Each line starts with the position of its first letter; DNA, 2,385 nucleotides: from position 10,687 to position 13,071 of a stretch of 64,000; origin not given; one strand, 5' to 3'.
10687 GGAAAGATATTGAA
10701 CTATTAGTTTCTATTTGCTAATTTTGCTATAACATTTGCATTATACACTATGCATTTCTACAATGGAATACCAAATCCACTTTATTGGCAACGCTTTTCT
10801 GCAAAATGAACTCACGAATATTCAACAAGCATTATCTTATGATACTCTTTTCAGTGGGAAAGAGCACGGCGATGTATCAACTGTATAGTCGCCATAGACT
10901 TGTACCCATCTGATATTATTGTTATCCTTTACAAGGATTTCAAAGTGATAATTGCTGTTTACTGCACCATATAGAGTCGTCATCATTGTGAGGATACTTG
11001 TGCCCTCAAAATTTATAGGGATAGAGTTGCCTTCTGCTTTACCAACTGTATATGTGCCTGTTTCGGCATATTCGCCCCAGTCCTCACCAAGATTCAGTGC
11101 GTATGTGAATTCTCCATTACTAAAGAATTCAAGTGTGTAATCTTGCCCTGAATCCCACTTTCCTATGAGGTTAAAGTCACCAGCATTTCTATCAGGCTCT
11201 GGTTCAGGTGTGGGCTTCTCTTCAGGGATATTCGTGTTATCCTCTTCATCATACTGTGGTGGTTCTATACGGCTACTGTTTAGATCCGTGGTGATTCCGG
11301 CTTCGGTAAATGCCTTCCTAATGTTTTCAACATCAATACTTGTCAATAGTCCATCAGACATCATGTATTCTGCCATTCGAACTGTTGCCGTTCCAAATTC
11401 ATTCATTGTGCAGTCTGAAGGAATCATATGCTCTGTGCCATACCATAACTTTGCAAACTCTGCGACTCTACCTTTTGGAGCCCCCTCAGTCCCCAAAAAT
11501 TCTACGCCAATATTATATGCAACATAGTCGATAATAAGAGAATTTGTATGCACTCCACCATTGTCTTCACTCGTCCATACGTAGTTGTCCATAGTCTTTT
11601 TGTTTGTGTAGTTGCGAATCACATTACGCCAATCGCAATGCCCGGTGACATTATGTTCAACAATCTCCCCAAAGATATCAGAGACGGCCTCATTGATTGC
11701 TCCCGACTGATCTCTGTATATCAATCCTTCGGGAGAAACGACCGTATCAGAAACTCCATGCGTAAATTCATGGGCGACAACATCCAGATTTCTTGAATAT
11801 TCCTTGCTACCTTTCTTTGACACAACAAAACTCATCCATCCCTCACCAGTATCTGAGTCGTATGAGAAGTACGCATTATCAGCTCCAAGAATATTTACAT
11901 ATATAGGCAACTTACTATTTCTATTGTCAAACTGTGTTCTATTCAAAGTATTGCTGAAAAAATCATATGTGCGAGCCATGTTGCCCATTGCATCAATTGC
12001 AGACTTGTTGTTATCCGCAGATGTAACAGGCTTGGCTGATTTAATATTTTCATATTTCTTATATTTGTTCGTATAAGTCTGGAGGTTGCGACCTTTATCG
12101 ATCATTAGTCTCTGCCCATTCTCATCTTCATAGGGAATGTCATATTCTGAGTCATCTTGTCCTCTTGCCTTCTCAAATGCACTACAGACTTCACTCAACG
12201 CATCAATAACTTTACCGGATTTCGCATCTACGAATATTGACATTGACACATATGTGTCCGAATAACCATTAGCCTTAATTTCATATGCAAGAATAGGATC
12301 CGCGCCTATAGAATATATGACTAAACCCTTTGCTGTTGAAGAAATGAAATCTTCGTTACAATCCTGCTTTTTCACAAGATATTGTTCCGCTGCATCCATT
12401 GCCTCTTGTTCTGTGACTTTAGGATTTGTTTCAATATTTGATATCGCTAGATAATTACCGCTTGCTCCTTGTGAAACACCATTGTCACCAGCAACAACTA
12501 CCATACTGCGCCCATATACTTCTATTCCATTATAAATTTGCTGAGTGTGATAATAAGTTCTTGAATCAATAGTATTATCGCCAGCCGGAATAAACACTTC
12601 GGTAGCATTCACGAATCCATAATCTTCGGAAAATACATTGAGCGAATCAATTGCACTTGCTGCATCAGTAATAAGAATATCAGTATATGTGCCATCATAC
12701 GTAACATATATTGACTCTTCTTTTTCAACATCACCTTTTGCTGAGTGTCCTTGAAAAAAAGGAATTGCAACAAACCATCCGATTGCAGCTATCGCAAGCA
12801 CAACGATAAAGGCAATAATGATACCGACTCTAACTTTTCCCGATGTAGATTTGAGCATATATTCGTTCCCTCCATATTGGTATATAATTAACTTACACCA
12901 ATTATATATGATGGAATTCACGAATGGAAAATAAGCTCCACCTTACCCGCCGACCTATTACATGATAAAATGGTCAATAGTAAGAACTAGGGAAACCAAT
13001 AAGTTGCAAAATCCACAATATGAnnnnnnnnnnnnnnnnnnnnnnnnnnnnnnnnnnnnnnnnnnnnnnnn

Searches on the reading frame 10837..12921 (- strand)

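Call 50: search_protein_families(library=pfam, proteins=[window:10837-12921:-], max_evalue=0.00001)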
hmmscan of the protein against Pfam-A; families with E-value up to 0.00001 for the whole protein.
window:10837-12921:- (694 aa): 3 families
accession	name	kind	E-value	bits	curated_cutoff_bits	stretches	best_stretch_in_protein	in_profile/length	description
PF02868.21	Peptidase_M4_C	-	2.9e-18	66.7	24.4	2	438-543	64-165/165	Thermolysin metallopeptidase, alpha-helical domain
PF01447.24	Peptidase_M4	-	3.3e-15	57.2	22.4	1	260-390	12-143/145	Thermolysin metallopeptidase, catalytic domain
PF02128.21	Peptidase_M36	-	1.9e-06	27.8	23.3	1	346-442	145-245/368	Fungalysin metallopeptidase (M36)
